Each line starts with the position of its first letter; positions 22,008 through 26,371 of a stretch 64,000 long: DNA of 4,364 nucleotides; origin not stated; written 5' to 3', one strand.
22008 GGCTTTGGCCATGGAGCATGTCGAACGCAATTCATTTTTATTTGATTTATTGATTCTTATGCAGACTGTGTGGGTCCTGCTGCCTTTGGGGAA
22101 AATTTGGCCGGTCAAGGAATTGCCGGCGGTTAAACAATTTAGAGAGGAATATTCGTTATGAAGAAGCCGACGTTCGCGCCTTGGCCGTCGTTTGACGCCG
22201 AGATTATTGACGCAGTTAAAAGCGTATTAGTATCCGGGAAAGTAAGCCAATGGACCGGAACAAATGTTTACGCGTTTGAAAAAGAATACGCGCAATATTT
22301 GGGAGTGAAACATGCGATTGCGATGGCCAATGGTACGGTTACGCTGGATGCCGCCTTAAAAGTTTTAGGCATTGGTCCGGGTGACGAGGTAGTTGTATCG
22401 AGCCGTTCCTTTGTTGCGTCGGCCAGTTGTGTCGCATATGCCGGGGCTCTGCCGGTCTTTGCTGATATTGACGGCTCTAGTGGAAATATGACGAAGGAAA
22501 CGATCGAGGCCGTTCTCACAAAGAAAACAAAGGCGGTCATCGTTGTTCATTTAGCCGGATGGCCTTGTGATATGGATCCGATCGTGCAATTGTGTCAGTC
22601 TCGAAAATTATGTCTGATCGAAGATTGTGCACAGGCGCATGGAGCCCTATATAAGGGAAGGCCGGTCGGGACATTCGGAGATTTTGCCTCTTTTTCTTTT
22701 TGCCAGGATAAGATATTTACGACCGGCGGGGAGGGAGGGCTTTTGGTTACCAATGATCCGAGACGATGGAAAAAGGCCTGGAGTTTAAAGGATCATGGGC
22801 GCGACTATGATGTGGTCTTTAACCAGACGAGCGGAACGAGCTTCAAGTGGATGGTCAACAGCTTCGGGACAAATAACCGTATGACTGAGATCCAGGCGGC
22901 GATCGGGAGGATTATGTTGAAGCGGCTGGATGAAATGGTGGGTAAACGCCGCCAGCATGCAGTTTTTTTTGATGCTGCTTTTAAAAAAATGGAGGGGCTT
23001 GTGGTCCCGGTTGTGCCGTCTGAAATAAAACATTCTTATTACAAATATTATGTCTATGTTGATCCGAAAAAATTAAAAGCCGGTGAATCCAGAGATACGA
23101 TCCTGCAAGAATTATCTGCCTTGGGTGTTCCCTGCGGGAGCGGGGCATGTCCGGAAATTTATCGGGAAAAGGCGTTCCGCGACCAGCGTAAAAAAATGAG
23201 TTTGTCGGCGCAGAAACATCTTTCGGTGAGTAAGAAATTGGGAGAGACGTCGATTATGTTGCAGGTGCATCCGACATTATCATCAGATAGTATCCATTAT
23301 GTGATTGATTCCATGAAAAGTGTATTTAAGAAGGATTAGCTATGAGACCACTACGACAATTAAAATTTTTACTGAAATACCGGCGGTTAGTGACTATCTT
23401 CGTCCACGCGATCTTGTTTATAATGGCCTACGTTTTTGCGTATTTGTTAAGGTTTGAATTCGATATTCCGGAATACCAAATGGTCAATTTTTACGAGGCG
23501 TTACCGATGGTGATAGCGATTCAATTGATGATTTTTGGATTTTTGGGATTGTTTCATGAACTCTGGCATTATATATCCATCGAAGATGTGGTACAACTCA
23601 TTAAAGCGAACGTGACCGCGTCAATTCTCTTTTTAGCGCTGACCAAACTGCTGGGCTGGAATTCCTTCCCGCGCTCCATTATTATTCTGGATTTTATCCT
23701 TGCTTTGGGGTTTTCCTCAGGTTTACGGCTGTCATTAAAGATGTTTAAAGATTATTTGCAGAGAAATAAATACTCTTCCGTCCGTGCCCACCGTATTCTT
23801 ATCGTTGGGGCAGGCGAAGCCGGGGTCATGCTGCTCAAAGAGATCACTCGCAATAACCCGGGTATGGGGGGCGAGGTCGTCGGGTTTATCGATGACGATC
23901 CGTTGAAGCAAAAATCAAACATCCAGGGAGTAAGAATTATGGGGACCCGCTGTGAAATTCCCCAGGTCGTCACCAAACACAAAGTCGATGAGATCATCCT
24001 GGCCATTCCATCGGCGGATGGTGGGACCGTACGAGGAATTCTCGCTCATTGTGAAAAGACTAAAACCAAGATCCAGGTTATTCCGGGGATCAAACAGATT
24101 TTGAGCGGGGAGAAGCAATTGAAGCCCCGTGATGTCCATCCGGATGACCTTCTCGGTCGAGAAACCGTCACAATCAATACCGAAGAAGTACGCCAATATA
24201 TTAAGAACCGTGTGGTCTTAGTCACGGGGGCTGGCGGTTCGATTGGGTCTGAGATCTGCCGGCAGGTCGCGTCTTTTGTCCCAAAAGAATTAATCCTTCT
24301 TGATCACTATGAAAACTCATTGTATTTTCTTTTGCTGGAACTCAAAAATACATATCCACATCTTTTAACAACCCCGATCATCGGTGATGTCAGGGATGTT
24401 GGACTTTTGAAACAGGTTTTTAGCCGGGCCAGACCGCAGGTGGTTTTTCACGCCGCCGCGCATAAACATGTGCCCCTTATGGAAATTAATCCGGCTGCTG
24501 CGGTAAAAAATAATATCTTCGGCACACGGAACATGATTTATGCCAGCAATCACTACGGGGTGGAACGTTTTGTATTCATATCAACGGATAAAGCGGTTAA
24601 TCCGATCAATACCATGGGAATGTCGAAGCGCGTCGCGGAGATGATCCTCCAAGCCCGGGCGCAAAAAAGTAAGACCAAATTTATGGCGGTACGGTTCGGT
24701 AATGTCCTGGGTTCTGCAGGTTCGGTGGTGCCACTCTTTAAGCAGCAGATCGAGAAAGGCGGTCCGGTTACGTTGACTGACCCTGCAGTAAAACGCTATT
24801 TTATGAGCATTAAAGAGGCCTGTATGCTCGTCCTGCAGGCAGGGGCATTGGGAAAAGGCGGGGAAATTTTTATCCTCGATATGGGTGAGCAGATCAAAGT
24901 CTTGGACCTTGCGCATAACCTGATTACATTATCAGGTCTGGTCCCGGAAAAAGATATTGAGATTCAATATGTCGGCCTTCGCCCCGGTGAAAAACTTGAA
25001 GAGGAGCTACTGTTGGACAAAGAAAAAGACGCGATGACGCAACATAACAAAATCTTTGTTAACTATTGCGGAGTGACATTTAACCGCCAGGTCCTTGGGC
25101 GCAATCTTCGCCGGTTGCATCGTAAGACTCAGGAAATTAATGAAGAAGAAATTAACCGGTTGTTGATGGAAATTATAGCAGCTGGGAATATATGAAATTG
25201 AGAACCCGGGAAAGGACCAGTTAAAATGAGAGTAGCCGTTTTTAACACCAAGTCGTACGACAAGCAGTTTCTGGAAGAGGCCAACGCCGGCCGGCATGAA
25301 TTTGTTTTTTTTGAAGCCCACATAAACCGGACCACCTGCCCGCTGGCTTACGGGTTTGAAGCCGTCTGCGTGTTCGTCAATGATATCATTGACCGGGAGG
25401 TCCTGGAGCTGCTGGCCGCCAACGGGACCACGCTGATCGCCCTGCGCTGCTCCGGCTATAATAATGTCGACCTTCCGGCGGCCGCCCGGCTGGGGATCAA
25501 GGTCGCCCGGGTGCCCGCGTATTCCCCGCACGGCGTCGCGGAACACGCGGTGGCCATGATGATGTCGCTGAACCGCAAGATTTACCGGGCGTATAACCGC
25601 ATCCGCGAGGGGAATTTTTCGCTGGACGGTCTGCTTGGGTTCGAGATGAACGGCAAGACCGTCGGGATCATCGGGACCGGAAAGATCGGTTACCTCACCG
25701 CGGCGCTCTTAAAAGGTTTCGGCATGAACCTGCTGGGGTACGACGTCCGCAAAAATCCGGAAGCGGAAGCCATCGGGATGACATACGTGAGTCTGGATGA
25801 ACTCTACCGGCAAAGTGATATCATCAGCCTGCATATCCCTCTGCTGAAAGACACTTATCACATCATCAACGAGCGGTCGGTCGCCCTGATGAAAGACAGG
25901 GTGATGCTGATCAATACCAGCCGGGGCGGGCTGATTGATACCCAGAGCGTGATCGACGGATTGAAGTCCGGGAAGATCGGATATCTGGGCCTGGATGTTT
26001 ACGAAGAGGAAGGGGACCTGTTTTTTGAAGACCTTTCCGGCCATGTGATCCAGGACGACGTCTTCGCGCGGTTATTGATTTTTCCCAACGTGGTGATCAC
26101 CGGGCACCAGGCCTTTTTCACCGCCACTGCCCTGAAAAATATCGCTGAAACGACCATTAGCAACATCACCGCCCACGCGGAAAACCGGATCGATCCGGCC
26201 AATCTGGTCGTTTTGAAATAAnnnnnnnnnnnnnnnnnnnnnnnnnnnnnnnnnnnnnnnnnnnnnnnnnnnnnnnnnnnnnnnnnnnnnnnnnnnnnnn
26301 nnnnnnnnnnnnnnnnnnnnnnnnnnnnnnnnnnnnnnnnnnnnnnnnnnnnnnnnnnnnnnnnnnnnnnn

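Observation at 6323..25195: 19 kb Wzx/Wzy-dependent EPS locus of PEP-CTERM type, predicted to make an amino-acid- or amide-decorated amino-deoxy-sugar polymer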

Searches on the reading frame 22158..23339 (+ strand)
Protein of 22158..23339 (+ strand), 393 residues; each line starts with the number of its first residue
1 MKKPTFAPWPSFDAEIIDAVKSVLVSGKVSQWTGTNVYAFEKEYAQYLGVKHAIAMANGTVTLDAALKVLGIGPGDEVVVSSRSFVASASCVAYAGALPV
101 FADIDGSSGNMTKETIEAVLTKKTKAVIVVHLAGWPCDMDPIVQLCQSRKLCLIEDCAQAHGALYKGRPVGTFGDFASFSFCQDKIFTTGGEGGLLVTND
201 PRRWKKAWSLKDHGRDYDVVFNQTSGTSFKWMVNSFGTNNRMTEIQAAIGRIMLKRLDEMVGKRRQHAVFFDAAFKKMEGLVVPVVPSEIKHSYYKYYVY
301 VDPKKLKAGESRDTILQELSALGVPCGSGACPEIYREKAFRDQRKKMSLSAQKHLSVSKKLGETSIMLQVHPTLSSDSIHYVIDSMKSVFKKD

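Call 5: search_protein_families(library=pfam, proteins=[window:22158-23339:+])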
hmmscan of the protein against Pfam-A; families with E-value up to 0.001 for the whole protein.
window:22158-23339:+ (393 aa): 2 families
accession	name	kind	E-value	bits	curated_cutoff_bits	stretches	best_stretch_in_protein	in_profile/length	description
PF01041.23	DegT_DnrJ_EryC1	-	2.1e-99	333.6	19.8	1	12-386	3-359/360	DegT/DnrJ/EryC1/StrS aminotransferase family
PF01212.27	Beta_elim_lyase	-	4.3e-06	26.7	27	1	34-201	31-214/288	Beta-eliminating lyase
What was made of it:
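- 22158..23339 (+): UDP-4-keto-6-deoxy-GlcNAc C4 aminotransferase (DegT family). PF01041 333.6 bits (call 5).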

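Call 7: search_protein_families(library=ncbifam, proteins=[window:22158-23339:+])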
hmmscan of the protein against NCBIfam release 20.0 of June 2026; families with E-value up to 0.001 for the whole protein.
window:22158-23339:+ (393 aa): 13 families
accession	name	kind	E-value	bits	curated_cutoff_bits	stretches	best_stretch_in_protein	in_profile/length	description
TIGR03588.1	PseC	equivalog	1.2e-74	251.5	423.5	1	13-390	10-380/380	UDP-4-amino-4,6-dideoxy-N-acetyl-beta-L-altrosamine transaminase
NF008658.2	PRK11658.1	equivalog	4.2e-62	210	631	1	10-391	10-378/379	UDP-4-amino-4-deoxy-L-arabinose aminotransferase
TIGR04181.1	NHT_00031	hypoth_equivalog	1.2e-61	208.6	420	1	9-326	5-322/359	LegC family aminotransferase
NF008687.0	PRK11706.1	equivalog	2.7e-55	187.7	375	1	38-390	34-374/375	dTDP-4-amino-4,6-dideoxygalactose transaminase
NF011936.0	PRK15407.1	equivalog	7.2e-50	169.9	423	1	24-392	52-438/440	lipopolysaccharide biosynthesis protein RfbH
TIGR02379.1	ECA_wecE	subfamily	1.4e-48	165.6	434.85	1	19-319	16-310/376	dTDP-4-amino-4,6-dideoxy-D-glucose transaminase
TIGR04427.1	PLP_DesI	equivalog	8.1e-48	163.5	650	1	34-387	51-380/390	dTDP-4-dehydro-6-deoxyglucose aminotransferase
NF005816.0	PRK07682.1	equivalog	1.5e-08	33.7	620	1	54-130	94-170/390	aminotransferase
NF002878.0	PRK03321.1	subfamily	5.9e-07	28.5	374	1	6-130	34-152/352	histidinol-phosphate transaminase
NF006488.0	PRK08912.1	equivalog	2.8e-06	26.5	498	1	59-163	96-193/387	aminotransferase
NF005817.0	PRK07683.1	equivalog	5.3e-06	25.4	575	1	43-130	82-168/387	aminotransferase A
NF012025.0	PRK15481.1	equivalog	2.5e-05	23.1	573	1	43-135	134-224/432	MocR-like B6 salvage transcription factor PtsJ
NF004621.0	PRK05957.1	equivalog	0.00043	19.1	498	1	57-156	96-199/389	pyridoxal phosphate-dependent aminotransferase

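Call 21: search_solved_structures(query=window:22158-23339:+, max_evalue=1e-20)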
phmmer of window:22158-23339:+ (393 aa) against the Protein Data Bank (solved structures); distinct sequences matched with E-value up to 1e-20: 55.
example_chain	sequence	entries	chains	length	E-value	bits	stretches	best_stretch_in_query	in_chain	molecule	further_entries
7l7x_AAA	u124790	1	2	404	8.8e-123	413.4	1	4-390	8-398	DegT/DnrJ/EryC1/StrS aminotransferase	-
3bn1_A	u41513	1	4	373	2e-58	201.5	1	33-325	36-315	Perosamine synthetase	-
3dr7_A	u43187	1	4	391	2.4e-58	201.3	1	33-325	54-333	Putative perosamine synthetase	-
3dr4_A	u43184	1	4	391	1.6e-57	198.6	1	33-325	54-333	Putative perosamine synthetase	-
7b0d_A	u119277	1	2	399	8.2e-53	183.1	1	14-382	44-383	Glutamine--scyllo-inositol transaminase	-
2c7t_A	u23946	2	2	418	1.2e-49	172.7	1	30-307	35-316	GLUTAMINE-2-DEOXY-SCYLLO-INOSOSE AMINOTRANSFERASE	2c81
5w71_A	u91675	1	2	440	1.4e-49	172.4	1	30-307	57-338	L-glutamine:2-deoxy-scyllo-inosose aminotransferase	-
8gyh_B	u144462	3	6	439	2.2e-49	171.8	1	8-309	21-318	DegT/DnrJ/EryC1/StrS family aminotransferase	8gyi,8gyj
3frk_A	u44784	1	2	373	3.9e-49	171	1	36-386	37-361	QdtB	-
7b0m_AAA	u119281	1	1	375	1.1e-48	169.6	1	32-307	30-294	Sugar aminotransferase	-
5uid_A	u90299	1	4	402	1.2e-48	169.3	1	14-304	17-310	Aminotransferase TlmJ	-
8sng_A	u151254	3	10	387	9.6e-48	166.4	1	10-350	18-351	UDP-4-amino-4-deoxy-L-arabinose--oxoglutarate aminotransferase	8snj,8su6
5w70_A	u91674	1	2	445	1.3e-46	162.7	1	6-306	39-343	L-glutamine:2-deoxy-scyllo-inosose aminotransferase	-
1b9h_A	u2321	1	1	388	1.8e-46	162.2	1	2-341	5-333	PROTEIN (3-AMINO-5-HYDROXYBENZOIC ACID SYNTHASE)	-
1b9i_A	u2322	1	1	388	1.8e-46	162.2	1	2-341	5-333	PROTEIN (3-AMINO-5-HYDROXYBENZOIC ACID SYNTHASE)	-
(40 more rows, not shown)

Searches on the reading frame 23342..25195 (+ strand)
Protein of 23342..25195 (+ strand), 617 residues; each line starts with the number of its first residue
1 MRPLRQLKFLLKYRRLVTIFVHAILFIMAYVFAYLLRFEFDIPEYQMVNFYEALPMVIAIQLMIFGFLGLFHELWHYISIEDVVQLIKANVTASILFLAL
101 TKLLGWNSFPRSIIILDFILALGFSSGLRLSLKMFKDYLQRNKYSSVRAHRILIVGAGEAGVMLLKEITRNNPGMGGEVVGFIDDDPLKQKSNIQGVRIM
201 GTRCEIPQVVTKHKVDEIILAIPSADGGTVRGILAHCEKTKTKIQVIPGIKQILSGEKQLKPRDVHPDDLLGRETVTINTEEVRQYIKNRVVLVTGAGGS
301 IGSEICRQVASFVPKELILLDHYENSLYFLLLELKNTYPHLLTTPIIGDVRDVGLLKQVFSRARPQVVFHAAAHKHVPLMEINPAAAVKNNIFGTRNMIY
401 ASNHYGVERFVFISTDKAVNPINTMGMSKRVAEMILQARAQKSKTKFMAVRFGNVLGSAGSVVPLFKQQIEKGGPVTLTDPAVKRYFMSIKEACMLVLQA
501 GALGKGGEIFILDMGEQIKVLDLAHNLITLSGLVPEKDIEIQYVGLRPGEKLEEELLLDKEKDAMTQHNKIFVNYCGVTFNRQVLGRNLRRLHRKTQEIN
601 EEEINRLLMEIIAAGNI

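Call 5: search_protein_families(library=pfam, proteins=[window:23342-25195:+])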
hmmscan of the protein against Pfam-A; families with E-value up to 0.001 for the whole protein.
window:23342-25195:+ (617 aa): 9 families
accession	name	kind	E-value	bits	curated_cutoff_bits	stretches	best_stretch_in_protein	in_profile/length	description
PF02719.21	Polysacc_synt_2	-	3.3e-118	394.6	20.2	1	292-573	1-290/293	Polysaccharide biosynthesis protein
PF01370.27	Epimerase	-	7.9e-24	84.8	20.9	1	292-509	1-236/240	NAD dependent epimerase/dehydratase family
PF13727.12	CoA_binding_3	-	1.7e-15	57.9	25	1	83-248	18-175/175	CoA-binding domain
PF16363.11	GDP_Man_Dehyd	-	4.7e-13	49.7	27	1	293-417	1-131/332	GDP-mannose 4,6 dehydratase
PF04321.23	RmlD_sub_bind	-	2.3e-11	43.7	27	1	292-460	3-156/287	RmlD substrate binding domain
PF01073.25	3Beta_HSD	-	2.7e-10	40.2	22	1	293-421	1-122/280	3-beta hydroxysteroid dehydrogenase/isomerase family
PF07993.18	NAD_binding_4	-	8.7e-06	25.5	20.1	0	345-421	65-142/258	Male sterility protein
PF00899.27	ThiF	-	0.00013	21.7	28.1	0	141-186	12-53/238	ThiF family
PF13460.12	NAD_binding_10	-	0.00044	20.6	27.2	0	343-424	41-107/184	NAD(P)H-binding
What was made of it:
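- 23342..25195 (+): PglF-like UDP-GlcNAc 4,6-dehydratase with an additional N-terminal region. Polysacc_synt_2 394.6 bits plus CoA_binding_3 (call 5).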

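Call 7: search_protein_families(library=ncbifam, proteins=[window:23342-25195:+])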
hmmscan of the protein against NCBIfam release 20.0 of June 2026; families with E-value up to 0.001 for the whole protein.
window:23342-25195:+ (617 aa): 27 families (the best 25 are shown)
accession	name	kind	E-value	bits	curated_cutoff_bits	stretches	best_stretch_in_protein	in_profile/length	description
TIGR03589.1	PseB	equivalog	3e-54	184.2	407.75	1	288-576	3-281/324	UDP-N-acetylglucosamine 4,6-dehydratase (inverting)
TIGR04130.1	FnlA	equivalog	8.5e-46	156.4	730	1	287-562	2-270/337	UDP-N-acetylglucosamine 4,6-dehydratase/5-epimerase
TIGR03023.1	WcaJ_sugtrans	equivalog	1.6e-25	90.3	410.75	1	22-259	3-238/453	undecaprenyl-phosphate glucose phosphotransferase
TIGR03025.1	EPS_sugtrans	subfamily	1.5e-24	87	295.55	1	25-261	6-235/445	exopolysaccharide biosynthesis polyprenyl glycosylphosphotransferase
TIGR01179.1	galE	equivalog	1.3e-19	70.2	262.3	1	292-459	2-180/332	UDP-glucose 4-epimerase GalE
TIGR01181.1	dTDP_gluc_dehyt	equivalog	6.7e-13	48.4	365.1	1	292-552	2-279/321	dTDP-glucose 4,6-dehydratase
TIGR04180.1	EDH_00030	hypoth_equivalog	2.9e-12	46.3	475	1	292-418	1-124/297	NAD-dependent 4,6-dehydratase LegB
TIGR03022.1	WbaP_sugtrans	subfamily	1.3e-10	41.1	403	1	21-263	8-236/456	undecaprenyl-phosphate galactose phosphotransferase WbaP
NF007956.0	PRK10675.1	subfamily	1.3e-10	41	394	1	292-415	3-124/338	UDP-glucose 4-epimerase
TIGR02622.1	CDP_4_6_dhtase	equivalog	2.1e-10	40.3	278.45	1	288-419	3-133/352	CDP-glucose 4,6-dehydratase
TIGR03013.1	EpsB_2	subfamily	2.1e-10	40.3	393.35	1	22-222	3-193/443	TIGR03013 family XrtA/PEP-CTERM system glycosyltransferase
TIGR01214.1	rmlD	equivalog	6.1e-10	38.7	224.05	1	292-456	2-151/285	dTDP-4-dehydrorhamnose reductase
TIGR03466.1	HpnA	hypoth_equivalog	2.1e-09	36.7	367.65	1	291-422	2-120/327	hopanoid-associated sugar epimerase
TIGR02197.1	heptose_epim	equivalog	6.6e-09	35.4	274.6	1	292-459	1-174/316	ADP-glyceromanno-heptose 6-epimerase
NF041293.1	G6PDh_Azf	equivalog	7.5e-08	32.1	400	1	290-424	3-124/252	NAD-dependent glucose-6-phosphate dehydrogenase Azf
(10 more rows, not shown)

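Call 22: search_solved_structures(query=window:23342-25195:+, max_evalue=1e-20)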
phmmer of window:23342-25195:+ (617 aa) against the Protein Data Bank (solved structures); distinct sequences matched with E-value up to 1e-20: 12.
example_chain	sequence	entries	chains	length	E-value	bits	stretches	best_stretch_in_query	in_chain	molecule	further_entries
5bju_A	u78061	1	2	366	2.1e-84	287.5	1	263-574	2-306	WlaL protein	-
5bjw_A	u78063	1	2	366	7.4e-84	285.6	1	263-574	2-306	WlaL protein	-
5bjx_A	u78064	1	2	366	1e-83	285.2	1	263-574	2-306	WlaL protein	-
5bjy_A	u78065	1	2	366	1.4e-83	284.7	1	263-574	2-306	WlaL protein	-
5bjv_A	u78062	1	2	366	7e-83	282.4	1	263-574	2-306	WlaL protein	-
6bwc_A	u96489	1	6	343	4.6e-49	170.8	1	286-562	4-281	Polysaccharide biosynthesis protein CapD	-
4j2o_A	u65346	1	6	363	3.1e-42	148.2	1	287-561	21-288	UDP-N-acetylglucosamine 4,6-dehydratase/5-epimerase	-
3vvb_A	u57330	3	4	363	4.5e-41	144.4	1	289-564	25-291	CapE | Capsular polysaccharide synthesis enzyme Cap8E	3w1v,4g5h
3vvc_A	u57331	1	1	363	1.6e-40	142.5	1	289-564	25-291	Capsular polysaccharide synthesis enzyme Cap8E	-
2gn4_A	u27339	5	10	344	3.2e-40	141.5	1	285-599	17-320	UDP-GlcNAc C6 dehydratase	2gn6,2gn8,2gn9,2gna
4tqg_A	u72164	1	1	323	3.7e-28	101.7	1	287-562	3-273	Putative dTDP-d-glucose 4 6-dehydratase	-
3pvz_A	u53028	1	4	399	2.8e-27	98.8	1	271-525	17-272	UDP-N-acetylglucosamine 4,6-dehydratase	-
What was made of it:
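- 23342..25195 (+): PglF structures 5bju-5bjy about 287 bits (call 22).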

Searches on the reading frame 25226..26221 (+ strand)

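Call 5: search_protein_families(library=pfam, proteins=[window:25226-26221:+])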
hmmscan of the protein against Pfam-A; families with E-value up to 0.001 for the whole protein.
window:25226-26221:+ (331 aa): 3 families
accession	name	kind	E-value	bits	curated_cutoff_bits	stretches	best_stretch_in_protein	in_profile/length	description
PF02826.25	2-Hacid_dh_C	-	2e-53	180.9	25.1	1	109-296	1-178/178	D-isomer specific 2-hydroxyacid dehydrogenase, NAD binding domain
PF00389.36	2-Hacid_dh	-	5.8e-30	104.1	24.6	1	3-322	1-128/134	D-isomer specific 2-hydroxyacid dehydrogenase, catalytic domain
PF07991.19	KARI_N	-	0.00033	20.7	20.6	1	141-206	2-70/165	Acetohydroxy acid isomeroreductase, NADPH-binding domain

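Call 7: search_protein_families(library=ncbifam, proteins=[window:25226-26221:+])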
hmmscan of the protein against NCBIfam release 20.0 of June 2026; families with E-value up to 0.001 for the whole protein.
window:25226-26221:+ (331 aa): 21 families
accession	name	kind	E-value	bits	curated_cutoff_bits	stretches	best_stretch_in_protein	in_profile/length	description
NF000492.1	vanH_gen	exception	6.5e-68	229.1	540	1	29-314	28-307/312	D-lactate dehydrogenase VanH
NF009714.1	PRK13243.1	equivalog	5.2e-56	190.4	455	1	45-328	47-322/332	glyoxylate reductase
TIGR01327.1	PGDH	equivalog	1.4e-55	189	454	1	45-319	42-302/525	phosphoglycerate dehydrogenase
NF000371.1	vanH_Agroup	exception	4.6e-54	183.8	700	1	55-315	59-313/322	VanH-A/VanH-Pt family D-lactate dehydrogenase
NF000128.1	vanH-Sc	exception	1.3e-53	182.3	650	1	26-315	45-328/337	D-lactate dehydrogenase VanH-Sc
NF006374.0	PRK08605.1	subfamily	8.4e-52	176.3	356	1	1-311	2-315/332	D-lactate dehydrogenase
NF000112.1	vanH-Amyco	exception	1.1e-51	176.2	625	1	54-315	82-337/348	VanH-AOV family D-lactate dehydrogenase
NF000151.1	vanH-Ac1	exception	1.4e-51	175.9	750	1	29-314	64-344/351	D-lactate dehydrogenase VanH-Ac1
NF000004.1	vanH-D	exception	9.2e-50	169.6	550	1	34-315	39-314/323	D-lactate dehydrogenase VanH-D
NF009127.0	PRK12480.1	equivalog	1.9e-49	168.5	579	1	2-311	3-313/330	D-lactate dehydrogenase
NF005069.0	PRK06487.1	equivalog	1.7e-46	158.8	448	1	48-321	50-314/320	2-hydroxyacid dehydrogenase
NF005387.0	PRK06932.1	equivalog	4e-43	147.6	492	1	48-319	48-311/314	2-hydroxyacid dehydrogenase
NF008759.0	PRK11790.1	equivalog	3e-40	138.2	404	1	64-318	73-317/410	phosphoglycerate dehydrogenase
NF006263.0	PRK08410.1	equivalog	2.4e-39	135.6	389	1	49-320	46-309/311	D-2-hydroxyacid dehydrogenase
NF005750.0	PRK07574.1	equivalog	6.4e-34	117.6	329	1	77-258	124-310/386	NAD-dependent formate dehydrogenase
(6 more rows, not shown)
